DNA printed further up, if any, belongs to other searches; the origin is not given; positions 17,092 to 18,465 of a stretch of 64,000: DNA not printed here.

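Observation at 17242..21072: Tandem array of four paralogous anchored cytochromes: NapC/NirT-like head plus repeated di-haem cassettes, one with a complete NapC domain fused to eight extra haems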

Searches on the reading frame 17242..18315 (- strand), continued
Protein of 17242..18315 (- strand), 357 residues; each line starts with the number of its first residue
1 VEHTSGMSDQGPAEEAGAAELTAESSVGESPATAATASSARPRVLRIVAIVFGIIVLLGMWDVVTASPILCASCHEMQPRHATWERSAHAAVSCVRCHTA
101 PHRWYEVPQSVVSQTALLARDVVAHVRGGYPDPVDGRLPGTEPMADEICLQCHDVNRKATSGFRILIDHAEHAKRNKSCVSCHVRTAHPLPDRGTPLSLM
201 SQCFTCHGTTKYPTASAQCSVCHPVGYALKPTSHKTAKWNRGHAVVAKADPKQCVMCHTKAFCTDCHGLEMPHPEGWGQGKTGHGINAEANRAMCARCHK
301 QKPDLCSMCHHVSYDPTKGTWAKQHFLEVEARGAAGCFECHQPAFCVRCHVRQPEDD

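Call 32: search_solved_structures(query=A2, max_evalue=10, show_alignments=2)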
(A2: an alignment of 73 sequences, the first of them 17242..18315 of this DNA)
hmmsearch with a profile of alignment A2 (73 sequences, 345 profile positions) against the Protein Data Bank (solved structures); distinct sequences matched with E-value up to 10: 16.
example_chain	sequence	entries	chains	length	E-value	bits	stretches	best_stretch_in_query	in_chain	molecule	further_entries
2j7a_C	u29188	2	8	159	1.5e-08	37.3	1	28-143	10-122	CYTOCHROME C QUINOL DEHYDROGENASE NRFH | NAPC/NIRT CYTOCHROME C FAMILY PROTEIN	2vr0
3bxu_A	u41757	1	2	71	0.0069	18.7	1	153-212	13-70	Cytochrome c3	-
1kx2_A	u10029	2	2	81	0.0096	18.2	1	204-234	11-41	mono-heme c-type cytochrome ScyA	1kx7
9h19_C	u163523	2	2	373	0.0099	18.2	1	73-154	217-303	Photosynthetic reaction center cytochrome c subunit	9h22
3sj4_X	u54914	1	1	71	0.04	16.1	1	153-212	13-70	CYTOCHROME C7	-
2lzz_A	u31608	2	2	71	0.043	16.1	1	153-212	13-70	Cytochrome c, 3 heme-binding sites | PpcA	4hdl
3sel_X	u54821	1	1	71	0.054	15.7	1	153-212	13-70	CYTOCHROME C7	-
4ly9_A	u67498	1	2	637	0.1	14.9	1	167-212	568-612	Glucokinase regulatory protein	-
4mqu_A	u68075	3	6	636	0.1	14.9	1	167-212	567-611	Glucokinase regulatory protein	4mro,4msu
4ohk_A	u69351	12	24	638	0.1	14.8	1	167-212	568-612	Glucokinase regulatory protein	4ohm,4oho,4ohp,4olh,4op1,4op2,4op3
4bb9_A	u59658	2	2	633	0.11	14.8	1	167-212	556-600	GLUCOKINASE REGULATORY PROTEIN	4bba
5b6q_A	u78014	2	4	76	0.19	13.9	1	204-233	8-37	Soluble cytochrome cA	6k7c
3ml1_B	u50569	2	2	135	0.23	13.7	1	232-292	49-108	Diheme cytochrome c napB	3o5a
1d4d_A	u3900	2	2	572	0.65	12.2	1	201-279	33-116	FLAVOCYTOCHROME C FUMARATE REDUCTASE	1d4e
1d4c_A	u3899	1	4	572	0.65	12.2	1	201-279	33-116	FLAVOCYTOCHROME C FUMARATE REDUCTASE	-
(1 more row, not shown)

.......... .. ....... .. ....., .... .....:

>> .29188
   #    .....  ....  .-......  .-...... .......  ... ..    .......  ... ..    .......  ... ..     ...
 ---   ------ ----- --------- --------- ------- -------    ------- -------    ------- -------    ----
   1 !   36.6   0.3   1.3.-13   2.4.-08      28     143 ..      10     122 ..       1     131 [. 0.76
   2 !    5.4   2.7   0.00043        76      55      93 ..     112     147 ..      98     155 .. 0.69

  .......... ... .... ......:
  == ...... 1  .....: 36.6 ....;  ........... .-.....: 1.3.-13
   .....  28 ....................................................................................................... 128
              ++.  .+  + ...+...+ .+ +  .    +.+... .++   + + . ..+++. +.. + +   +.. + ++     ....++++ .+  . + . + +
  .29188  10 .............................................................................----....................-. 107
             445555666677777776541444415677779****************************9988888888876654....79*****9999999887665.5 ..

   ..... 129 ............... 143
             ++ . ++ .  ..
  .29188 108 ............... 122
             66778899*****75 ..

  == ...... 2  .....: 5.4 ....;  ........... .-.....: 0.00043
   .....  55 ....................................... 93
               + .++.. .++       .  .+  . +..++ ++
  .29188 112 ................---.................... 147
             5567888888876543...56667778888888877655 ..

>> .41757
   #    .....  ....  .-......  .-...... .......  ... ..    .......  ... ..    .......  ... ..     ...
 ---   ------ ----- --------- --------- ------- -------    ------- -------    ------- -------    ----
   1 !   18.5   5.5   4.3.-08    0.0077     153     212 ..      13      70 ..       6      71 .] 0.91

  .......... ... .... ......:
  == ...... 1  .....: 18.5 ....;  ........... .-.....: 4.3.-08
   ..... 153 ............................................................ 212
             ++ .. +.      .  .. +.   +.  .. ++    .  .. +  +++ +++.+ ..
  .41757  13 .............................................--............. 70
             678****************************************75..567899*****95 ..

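Call 62: search_protein_families(library=pfam, proteins=[L017:9875-10450:+, L025:9962-10498:+, L026:9911-10510:+, L028:9893-10510:+, L012:8097-9179:+, L012:9173-10312:+], max_evalue=0.001)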
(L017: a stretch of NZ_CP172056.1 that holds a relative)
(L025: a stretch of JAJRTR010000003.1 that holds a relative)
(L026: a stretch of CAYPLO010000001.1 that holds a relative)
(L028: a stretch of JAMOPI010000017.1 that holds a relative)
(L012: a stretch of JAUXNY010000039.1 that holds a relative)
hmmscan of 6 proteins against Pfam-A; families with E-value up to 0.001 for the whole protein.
L017:9875-10450:+ (191 aa): 4 families
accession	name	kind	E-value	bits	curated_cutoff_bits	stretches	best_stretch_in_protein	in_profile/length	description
PF03264.19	Cytochrom_NNT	-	8.1e-19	68.4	24.1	1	36-185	10-173/174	NapC/NirT cytochrome c family, N-terminal region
PF14537.11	Cytochrom_c3_2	-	2.1e-07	31.8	25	1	63-138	7-66/79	Cytochrome c3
PF14522.11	Cytochrome_C7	-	9e-05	22.7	24.8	0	56-92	35-66/67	Cytochrome c7 and related cytochrome c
PF22678.1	Cytochrom_c_NrfB-like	-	9.5e-05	23.3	27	0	55-93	26-66/89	Cytochrome c-type protein NrfB-like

L025:9962-10498:+ (178 aa): 6 families
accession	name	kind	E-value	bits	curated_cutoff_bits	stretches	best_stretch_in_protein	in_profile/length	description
PF03264.19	Cytochrom_NNT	-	5.4e-27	95.1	24.1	1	12-165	9-170/174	NapC/NirT cytochrome c family, N-terminal region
PF14522.11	Cytochrome_C7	-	4.8e-08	33.2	24.8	1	119-166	12-55/67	Cytochrome c7 and related cytochrome c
PF09699.15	Paired_CXXCH_1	-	1.5e-05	25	20.6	0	67-88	5-26/41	Doubled CXXCH motif (Paired_CXXCH_1)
PF14537.11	Cytochrom_c3_2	-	3.1e-05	24.8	25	0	37-80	25-69/79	Cytochrome c3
PF02085.21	Cytochrom_CIII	-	0.00055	20.7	22.9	0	34-78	42-85/101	Class III cytochrome C family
PF13435.11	Cytochrome_C554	-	0.00067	21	20.8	0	70-159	1-83/84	Cytochrome c554 and c-prime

L026:9911-10510:+ (199 aa): 7 families
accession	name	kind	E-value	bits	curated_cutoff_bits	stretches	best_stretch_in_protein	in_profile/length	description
PF03264.19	Cytochrom_NNT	-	1.3e-31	110.1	24.1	1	24-186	8-170/174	NapC/NirT cytochrome c family, N-terminal region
PF22113.1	Mtrc-MtrF_II-IV_dom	-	1.5e-07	31.6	30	1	52-183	7-130/176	Outer membrane cytochrome MtrC/MtrF-like, domains II/IV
PF09699.15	Paired_CXXCH_1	-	2.8e-07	30.5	20.6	0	76-101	1-26/41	Doubled CXXCH motif (Paired_CXXCH_1)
PF14537.11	Cytochrom_c3_2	-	4.9e-06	27.4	25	0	46-95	21-71/79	Cytochrome c3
PF14522.11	Cytochrome_C7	-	2.6e-05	24.4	24.8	0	140-183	12-51/67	Cytochrome c7 and related cytochrome c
PF13442.11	Cytochrome_CBB3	-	0.0004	21.1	27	0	133-158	3-27/68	Cytochrome C oxidase, cbb3-type, subunit III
PF00034.26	Cytochrom_C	-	0.00083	21.1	21.3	0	173-188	9-24/90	Cytochrome c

L028:9893-10510:+ (205 aa): 5 families
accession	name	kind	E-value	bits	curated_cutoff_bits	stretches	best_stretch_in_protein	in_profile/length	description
PF03264.19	Cytochrom_NNT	-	1.5e-30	106.6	24.1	1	24-185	8-169/174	NapC/NirT cytochrome c family, N-terminal region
PF22113.1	Mtrc-MtrF_II-IV_dom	-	1.8e-07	31.3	30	1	54-187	8-133/176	Outer membrane cytochrome MtrC/MtrF-like, domains II/IV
PF14522.11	Cytochrome_C7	-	2.1e-07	31.1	24.8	0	52-95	13-54/67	Cytochrome c7 and related cytochrome c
PF09699.15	Paired_CXXCH_1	-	1.4e-05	25.2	20.6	0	82-94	6-18/41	Doubled CXXCH motif (Paired_CXXCH_1)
PF14537.11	Cytochrom_c3_2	-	2e-05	25.4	25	0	49-94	23-69/79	Cytochrome c3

L012:8097-9179:+ (360 aa): 5 families
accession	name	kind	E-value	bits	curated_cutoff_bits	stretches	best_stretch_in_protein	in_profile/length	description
PF14522.11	Cytochrome_C7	-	2e-11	43.9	24.8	1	165-219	2-66/67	Cytochrome c7 and related cytochrome c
PF03264.19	Cytochrom_NNT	-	8.4e-09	35.8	24.1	1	65-189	24-171/174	NapC/NirT cytochrome c family, N-terminal region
PF22113.1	Mtrc-MtrF_II-IV_dom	-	1.3e-07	31.8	30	0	79-219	8-163/176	Outer membrane cytochrome MtrC/MtrF-like, domains II/IV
PF14537.11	Cytochrom_c3_2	-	1.3e-06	29.2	25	1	139-206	21-78/79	Cytochrome c3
PF09699.15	Paired_CXXCH_1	-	3.8e-06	26.9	20.6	0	175-210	7-40/41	Doubled CXXCH motif (Paired_CXXCH_1)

L012:9173-10312:+ (379 aa): 3 families
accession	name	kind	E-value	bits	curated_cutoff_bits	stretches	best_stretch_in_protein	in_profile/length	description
PF14522.11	Cytochrome_C7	-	2.1e-13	50.3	24.8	2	185-240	2-66/67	Cytochrome c7 and related cytochrome c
PF14537.11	Cytochrom_c3_2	-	9.8e-11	42.4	25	1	159-228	21-79/79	Cytochrome c3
PF03264.19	Cytochrom_NNT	-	4.9e-10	39.8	24.1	1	69-146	7-90/174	NapC/NirT cytochrome c family, N-terminal region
